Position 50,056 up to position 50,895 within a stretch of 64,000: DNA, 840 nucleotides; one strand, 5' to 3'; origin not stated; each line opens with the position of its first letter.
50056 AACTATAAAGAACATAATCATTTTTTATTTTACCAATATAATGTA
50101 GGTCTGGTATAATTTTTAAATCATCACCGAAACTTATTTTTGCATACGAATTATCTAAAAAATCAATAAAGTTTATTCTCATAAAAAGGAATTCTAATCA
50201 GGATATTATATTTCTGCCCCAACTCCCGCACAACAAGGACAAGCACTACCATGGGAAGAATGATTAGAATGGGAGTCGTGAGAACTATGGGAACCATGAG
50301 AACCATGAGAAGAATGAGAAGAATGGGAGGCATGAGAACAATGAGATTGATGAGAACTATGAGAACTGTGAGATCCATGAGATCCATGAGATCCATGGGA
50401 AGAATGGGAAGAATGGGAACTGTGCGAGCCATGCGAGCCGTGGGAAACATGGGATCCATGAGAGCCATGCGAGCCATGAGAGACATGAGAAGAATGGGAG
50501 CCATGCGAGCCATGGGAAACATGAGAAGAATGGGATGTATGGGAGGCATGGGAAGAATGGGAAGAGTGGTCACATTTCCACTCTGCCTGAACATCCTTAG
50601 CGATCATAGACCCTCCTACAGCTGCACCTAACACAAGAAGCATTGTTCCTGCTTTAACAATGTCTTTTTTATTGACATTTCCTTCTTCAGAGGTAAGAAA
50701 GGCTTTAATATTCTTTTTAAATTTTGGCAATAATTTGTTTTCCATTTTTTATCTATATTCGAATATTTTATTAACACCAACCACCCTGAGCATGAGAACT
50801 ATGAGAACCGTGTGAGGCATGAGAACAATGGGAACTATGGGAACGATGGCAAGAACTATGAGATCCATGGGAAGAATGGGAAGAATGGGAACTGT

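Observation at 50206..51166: Two tandem genes encoding almost pure His-Xaa-Ser triplet arrays behind a shared leader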

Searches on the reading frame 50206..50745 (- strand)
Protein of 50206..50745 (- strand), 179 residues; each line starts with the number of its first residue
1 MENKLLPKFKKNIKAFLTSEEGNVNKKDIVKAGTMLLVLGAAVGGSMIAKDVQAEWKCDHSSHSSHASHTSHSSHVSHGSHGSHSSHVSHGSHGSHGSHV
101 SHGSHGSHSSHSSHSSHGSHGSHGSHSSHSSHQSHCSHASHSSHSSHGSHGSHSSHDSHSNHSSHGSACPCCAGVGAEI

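Call 4: search_protein_families(library=ncbifam, proteins=[window:50206-50745:-], max_evalue=0.01)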
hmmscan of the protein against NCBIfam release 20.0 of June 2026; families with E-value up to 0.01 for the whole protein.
window:50206-50745:- (179 aa): 4 families
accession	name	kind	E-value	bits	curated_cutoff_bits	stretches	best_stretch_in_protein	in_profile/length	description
NF038313.3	HisXaaSer_A4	exception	1.4e-27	96.4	55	3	6-100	2-91/93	His-Xaa-Ser repeat protein HxsA4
NF038309.1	HisXaaSer_A3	equivalog_domain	6.1e-20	70.8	65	0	6-94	2-80/81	His-Xaa-Ser repeat protein HxsA3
NF038329.2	gly_rich_SclB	equivalog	6e-05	22.1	325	1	78-155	119-196/442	LPXTG-anchored collagen-like adhesin Scl2/SclB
NF038330.1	adhesin_SclA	exception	0.0015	18.3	400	1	79-151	114-189/405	LPXTG-anchored collagen-like adhesin Scl1/SclA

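Call 12: find_encoding_contigs(protein=window:50206-50745:-, flank=10000, max_places=10)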
Protein window:50206-50745:- (179 aa): no gene with exactly this product is on record in the collection.

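Call 19: search_protein_families(library=pfam, proteins=[window:50206-50745:-], max_evalue=0.001)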
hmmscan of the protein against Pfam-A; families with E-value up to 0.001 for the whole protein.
window:50206-50745:- (179 aa): 0 families

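Call 38: search_protein_families(library=padloc, proteins=[window:50206-50745:-], max_evalue=0.001)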
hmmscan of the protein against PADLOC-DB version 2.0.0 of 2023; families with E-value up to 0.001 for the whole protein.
window:50206-50745:- (179 aa): 0 families

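Call 48: search_protein_families(library=ncbifam, alignment_id=A1, max_evalue=0.001)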
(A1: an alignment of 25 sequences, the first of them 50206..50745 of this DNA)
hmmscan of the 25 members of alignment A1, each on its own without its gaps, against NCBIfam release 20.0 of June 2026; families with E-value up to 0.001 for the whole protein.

A. member 1, window:50206-50745:- (179 aa): 3 families
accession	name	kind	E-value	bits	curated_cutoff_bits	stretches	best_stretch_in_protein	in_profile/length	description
NF038313.3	HisXaaSer_A4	exception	1.4e-27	96.4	55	2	6-100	2-91/93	His-Xaa-Ser repeat protein HxsA4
NF038309.1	HisXaaSer_A3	equivalog_domain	6.1e-20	70.8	65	0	6-94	2-80/81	His-Xaa-Ser repeat protein HxsA3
NF038329.2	gly_rich_SclB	equivalog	6e-05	22.1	325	1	78-155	119-196/442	LPXTG-anchored collagen-like adhesin Scl2/SclB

B. families by the number of members that match (of 25 scanned): 5 families
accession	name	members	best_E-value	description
NF038309.1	HisXaaSer_A3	25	6.1e-20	His-Xaa-Ser repeat protein HxsA3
NF038313.3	HisXaaSer_A4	24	1.4e-27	His-Xaa-Ser repeat protein HxsA4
NF038296.1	HisXaaSer_A2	3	6.8e-07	His-Xaa-Ser repeat protein HxsA2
TIGR03979.1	His_Ser_Rich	2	4.4e-07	His-Xaa-Ser repeat protein HxsA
NF038329.2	gly_rich_SclB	2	6e-05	LPXTG-anchored collagen-like adhesin Scl2/SclB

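Call 87: predict_structure(alignment_id=A1)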
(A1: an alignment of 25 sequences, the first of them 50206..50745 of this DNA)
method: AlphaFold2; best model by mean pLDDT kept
length: 179 residues; sequences in the alignment: 25
mean_pLDDT: 49.9   pTM: 0.19
mean pLDDT of the five models: 49.9, 49.6, 49.3, 48.4, 47.1
residues with pLDDT >= 90: 0; 70-90: 19; 50-70: 62; < 50: 98
segments of 3 or more residues with pLDDT < 50: 47-59, 61-63, 75-79, 115-119, 121-179
pLDDT, mean of each block of 10 residues (from residue 1): 53 66 66 78 58 45 48 47 55 56 50 49 40 37 34 36 39 40
secondary structure, 60 per line:
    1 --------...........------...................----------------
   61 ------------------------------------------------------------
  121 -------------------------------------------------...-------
elements in order: H9-19 H26-44

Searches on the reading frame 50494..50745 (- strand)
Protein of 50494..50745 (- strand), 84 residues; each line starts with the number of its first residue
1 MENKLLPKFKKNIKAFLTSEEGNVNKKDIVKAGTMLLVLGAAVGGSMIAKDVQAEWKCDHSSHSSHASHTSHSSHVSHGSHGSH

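Call 13: find_homologous_proteins(query=window:50494-50745:-, max_evalue=0.001)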
Query seq(84 aa) (84 aa): 27 proteins with E <= 0.001 among 129 candidates.
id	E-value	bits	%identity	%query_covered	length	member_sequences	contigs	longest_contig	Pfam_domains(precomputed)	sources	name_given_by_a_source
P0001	2.5e-34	135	87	64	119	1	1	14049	-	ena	-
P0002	3.5e-29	118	77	71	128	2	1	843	-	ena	-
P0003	6.2e-17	79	82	60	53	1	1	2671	-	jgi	-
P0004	1.1e-16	78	47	83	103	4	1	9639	-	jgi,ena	-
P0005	1.2e-16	78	54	83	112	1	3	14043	-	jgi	-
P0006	5.1e-16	76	45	67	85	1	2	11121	-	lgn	-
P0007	7.8e-15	73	79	56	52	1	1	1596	-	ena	-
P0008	1.8e-14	71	47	54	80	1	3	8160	-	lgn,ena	-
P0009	2.1e-14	71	47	68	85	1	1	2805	-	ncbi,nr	ncbi:hypothetical protein KKH35_00320 [Patescibacteria group bacterium]|nr:hypothetical protein [Pat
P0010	5.3e-14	70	46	62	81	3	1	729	-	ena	-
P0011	7.1e-14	69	39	77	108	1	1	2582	-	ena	-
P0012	2.8e-13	68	45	81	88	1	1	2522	-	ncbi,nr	ncbi:MAG TPA: hypothetical protein DER10_04480, partial [Elusimicrobia bacterium]|nr:hypothetical pr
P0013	5.3e-13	67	43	88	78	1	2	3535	-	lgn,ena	-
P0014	6.5e-13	66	53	58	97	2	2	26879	-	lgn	-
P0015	1.6e-12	65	41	86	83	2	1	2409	-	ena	-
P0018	1.5e-10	59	43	86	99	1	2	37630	-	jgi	jgi:hypothetical protein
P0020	7.9e-10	57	39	71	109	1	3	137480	-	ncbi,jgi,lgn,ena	-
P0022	3.1e-8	52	51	51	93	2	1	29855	-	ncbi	ncbi:MAG: hypothetical protein WC881_00785 [Elusimicrobiota bacterium]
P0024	1.7e-6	46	65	27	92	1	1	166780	-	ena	-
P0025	1.9e-5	43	39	88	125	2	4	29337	-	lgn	-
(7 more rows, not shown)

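Call 15: find_encoding_contigs(protein=P0001, flank=10000, max_places=3)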
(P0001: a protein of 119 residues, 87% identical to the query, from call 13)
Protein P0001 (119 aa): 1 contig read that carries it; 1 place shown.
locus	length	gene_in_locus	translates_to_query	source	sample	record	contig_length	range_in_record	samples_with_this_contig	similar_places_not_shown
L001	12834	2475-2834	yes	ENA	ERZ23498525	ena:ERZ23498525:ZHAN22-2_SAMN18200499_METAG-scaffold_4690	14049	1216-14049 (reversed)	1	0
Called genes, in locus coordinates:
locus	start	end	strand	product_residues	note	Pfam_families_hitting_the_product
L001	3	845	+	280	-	?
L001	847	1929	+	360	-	PF04055:Radical_SAM, PF13353:Fer4_12 (weak)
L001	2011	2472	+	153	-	-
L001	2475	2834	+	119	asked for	-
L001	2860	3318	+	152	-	-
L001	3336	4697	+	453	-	PF04055:Radical_SAM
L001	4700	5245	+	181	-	PF00497:SBP_bac_3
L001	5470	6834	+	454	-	PF02310:B12-binding, PF04055:Radical_SAM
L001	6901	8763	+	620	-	PF04055:Radical_SAM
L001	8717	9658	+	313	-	PF04055:Radical_SAM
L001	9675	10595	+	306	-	PF04055:Radical_SAM, PF13353:Fer4_12 (weak)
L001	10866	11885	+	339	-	PF13353:Fer4_12 (weak), PF04055:Radical_SAM, PF13186:SPASM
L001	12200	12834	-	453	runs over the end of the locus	PF27533:CapK_C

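Call 16: find_encoding_contigs(protein=P0020, flank=10000, max_places=3)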
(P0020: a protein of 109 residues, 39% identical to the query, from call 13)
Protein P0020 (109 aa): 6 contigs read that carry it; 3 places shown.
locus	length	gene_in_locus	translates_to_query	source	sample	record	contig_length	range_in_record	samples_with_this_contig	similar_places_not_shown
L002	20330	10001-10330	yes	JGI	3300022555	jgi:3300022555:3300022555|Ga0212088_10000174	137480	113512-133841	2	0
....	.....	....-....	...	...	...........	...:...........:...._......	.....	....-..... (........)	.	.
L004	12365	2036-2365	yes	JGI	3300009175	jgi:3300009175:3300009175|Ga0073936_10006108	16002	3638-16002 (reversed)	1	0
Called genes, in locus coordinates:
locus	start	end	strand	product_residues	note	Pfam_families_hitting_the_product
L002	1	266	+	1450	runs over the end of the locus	-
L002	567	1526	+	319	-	PF04055:Radical_SAM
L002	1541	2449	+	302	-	PF04055:Radical_SAM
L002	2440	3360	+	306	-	PF04055:Radical_SAM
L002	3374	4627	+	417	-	PF00266:Aminotran_5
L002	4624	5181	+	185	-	-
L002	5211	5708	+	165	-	-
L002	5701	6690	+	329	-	PF04055:Radical_SAM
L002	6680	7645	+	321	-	-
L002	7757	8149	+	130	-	PF27806:HxsD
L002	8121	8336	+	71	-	-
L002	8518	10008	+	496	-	PF13353:Fer4_12 (weak), PF04055:Radical_SAM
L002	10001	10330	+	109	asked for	-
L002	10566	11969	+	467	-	PF02310:B12-binding, PF04055:Radical_SAM (weak)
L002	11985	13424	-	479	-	PF04055:Radical_SAM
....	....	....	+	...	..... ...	-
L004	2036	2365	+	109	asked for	-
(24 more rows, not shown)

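Call 89: find_encoding_contigs(protein=P0018, flank=10000, max_places=1)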
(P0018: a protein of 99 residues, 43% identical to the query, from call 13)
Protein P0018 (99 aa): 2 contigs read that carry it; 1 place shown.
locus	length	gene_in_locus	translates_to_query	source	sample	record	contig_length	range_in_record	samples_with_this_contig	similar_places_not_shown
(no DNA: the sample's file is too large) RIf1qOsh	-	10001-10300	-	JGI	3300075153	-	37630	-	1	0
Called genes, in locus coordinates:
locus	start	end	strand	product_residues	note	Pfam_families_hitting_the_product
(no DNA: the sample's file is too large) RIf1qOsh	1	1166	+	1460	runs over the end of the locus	PF00041:fn3 (faint), PF19077:Big_13 (faint), PF25059:FN3_DSCAM-DSCAML_C (faint), PF16656:Pur_ac_phosph_N, PF23376:Fn3_VIN3 (faint)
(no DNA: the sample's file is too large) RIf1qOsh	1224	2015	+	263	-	PF00005:ABC_tran, PF13304:AAA_21 (faint)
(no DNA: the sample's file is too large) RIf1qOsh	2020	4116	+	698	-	PF12704:MacB_PCD, PF02687:FtsX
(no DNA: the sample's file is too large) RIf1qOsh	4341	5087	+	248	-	-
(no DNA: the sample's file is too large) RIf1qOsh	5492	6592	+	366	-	-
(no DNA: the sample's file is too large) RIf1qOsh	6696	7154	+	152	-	PF27806:HxsD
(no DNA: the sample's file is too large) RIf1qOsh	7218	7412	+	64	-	-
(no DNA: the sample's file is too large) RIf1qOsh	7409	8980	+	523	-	PF04055:Radical_SAM, PF13353:Fer4_12 (weak), PF13186:SPASM (faint)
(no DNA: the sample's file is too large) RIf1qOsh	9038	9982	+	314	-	-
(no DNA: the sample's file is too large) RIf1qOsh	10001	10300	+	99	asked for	-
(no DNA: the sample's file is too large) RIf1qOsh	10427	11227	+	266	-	PF04055:Radical_SAM (faint)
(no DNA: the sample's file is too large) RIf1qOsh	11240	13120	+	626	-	PF04055:Radical_SAM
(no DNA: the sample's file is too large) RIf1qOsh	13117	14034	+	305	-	PF04055:Radical_SAM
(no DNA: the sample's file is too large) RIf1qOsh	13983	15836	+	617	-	PF04055:Radical_SAM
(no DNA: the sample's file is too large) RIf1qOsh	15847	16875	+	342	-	PF04055:Radical_SAM, PF13353:Fer4_12 (weak)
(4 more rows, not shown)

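Call 90: find_encoding_contigs(protein=P0024, flank=10000, max_places=1)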
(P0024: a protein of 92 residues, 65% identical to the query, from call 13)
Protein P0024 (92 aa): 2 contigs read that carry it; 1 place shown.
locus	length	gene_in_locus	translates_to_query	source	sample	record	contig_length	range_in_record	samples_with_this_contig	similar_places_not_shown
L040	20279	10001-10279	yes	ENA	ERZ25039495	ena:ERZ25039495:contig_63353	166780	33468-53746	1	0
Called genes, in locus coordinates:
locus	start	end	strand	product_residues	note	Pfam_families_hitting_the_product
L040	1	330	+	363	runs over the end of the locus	PF18884:TSP3_bac (faint)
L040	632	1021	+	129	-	PF13366:PDDEXK_3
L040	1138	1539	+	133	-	PF02130:YbeY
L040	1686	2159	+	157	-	PF01219:DAGK_prokar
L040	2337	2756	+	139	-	-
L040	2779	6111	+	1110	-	-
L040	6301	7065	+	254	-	-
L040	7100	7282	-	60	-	-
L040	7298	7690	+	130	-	PF27806:HxsD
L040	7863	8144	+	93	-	-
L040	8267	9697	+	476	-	PF13353:Fer4_12 (weak), PF04055:Radical_SAM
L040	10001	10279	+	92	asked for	-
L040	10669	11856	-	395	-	PF00082:Peptidase_S8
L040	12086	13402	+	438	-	PF13416:SBP_bac_8, PF13343:SBP_bac_6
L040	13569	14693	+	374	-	PF13416:SBP_bac_8, PF13343:SBP_bac_6 (weak)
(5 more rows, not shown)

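Call 91: find_encoding_contigs(protein=P0022, flank=10000, max_places=1)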
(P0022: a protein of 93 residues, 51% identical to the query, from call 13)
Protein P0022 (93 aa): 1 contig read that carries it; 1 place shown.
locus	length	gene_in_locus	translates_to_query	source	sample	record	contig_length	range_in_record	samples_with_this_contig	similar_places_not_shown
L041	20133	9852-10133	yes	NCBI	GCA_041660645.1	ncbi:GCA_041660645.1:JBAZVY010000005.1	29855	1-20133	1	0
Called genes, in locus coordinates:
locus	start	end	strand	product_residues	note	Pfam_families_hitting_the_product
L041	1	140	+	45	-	PF01569:PAP2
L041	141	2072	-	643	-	PF01432:Peptidase_M3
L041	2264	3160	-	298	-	PF04055:Radical_SAM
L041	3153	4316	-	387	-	-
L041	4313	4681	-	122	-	-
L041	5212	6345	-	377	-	PF04055:Radical_SAM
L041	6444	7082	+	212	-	-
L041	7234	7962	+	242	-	-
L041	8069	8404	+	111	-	PF27806:HxsD (weak)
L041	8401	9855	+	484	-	PF04055:Radical_SAM, PF13353:Fer4_12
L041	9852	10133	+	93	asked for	-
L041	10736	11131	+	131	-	-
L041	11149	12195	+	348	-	PF04055:Radical_SAM, PF13353:Fer4_12 (weak)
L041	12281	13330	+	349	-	PF04055:Radical_SAM, PF13353:Fer4_12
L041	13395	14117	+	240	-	-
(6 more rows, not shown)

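Call 92: find_encoding_contigs(protein=P0025, flank=10000, max_places=1)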
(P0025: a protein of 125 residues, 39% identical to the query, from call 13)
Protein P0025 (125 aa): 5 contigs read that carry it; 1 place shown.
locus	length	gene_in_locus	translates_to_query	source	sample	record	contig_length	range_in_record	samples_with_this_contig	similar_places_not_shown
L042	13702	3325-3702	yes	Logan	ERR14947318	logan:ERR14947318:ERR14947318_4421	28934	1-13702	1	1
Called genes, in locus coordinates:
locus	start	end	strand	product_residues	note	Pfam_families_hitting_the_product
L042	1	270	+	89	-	?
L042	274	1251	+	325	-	-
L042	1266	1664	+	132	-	PF27806:HxsD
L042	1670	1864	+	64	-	-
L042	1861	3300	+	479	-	PF04055:Radical_SAM, PF13353:Fer4_12 (weak)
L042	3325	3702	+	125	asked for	-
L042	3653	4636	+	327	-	-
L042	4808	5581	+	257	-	PF00528:BPD_transp_1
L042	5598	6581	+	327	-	PF13379:NMT1_2 (faint), PF09084:NMT1, PF12974:Phosphonate-bd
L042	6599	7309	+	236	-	PF00005:ABC_tran, PF13304:AAA_21 (faint)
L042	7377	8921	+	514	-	PF00501:AMP-binding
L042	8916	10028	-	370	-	PF04055:Radical_SAM, PF13353:Fer4_12 (weak)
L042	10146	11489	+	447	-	PF04055:Radical_SAM, PF13353:Fer4_12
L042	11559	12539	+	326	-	-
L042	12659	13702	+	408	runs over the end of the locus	PF07690:MFS_1 (weak)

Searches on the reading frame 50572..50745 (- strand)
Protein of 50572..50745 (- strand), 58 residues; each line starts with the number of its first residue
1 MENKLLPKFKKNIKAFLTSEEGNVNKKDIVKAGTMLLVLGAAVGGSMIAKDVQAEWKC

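Call 45: search_protein_representatives(protein=window:50572-50745:-)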
Query: 58 residues. Proteins with E-value up to 0.001 (for the whole library): 46; up to 1e-10: 0; up to 1e-30: 0. The best 46 are listed.
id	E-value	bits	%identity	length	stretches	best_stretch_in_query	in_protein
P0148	1.3e-07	47.3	53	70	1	6-56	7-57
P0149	1.7e-07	47.0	53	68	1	2-54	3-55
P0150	1.7e-07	46.9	53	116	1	4-54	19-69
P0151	3.3e-07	46.1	57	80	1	2-47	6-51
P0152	7.7e-07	44.9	50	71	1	6-49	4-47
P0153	1.1e-06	44.4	57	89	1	2-43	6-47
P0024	3.1e-06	43.1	53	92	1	6-54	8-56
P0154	4.5e-06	42.5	43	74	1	2-54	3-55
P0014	5.5e-06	42.3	52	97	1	5-54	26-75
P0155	5.5e-06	42.3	52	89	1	4-54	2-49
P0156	9.1e-06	41.6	42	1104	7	15-38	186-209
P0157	2.1e-05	40.5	47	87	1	8-50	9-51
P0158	2.1e-05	40.4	54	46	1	3-43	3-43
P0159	2.6e-05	40.2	55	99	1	2-43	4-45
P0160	3.3e-05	39.9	39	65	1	4-54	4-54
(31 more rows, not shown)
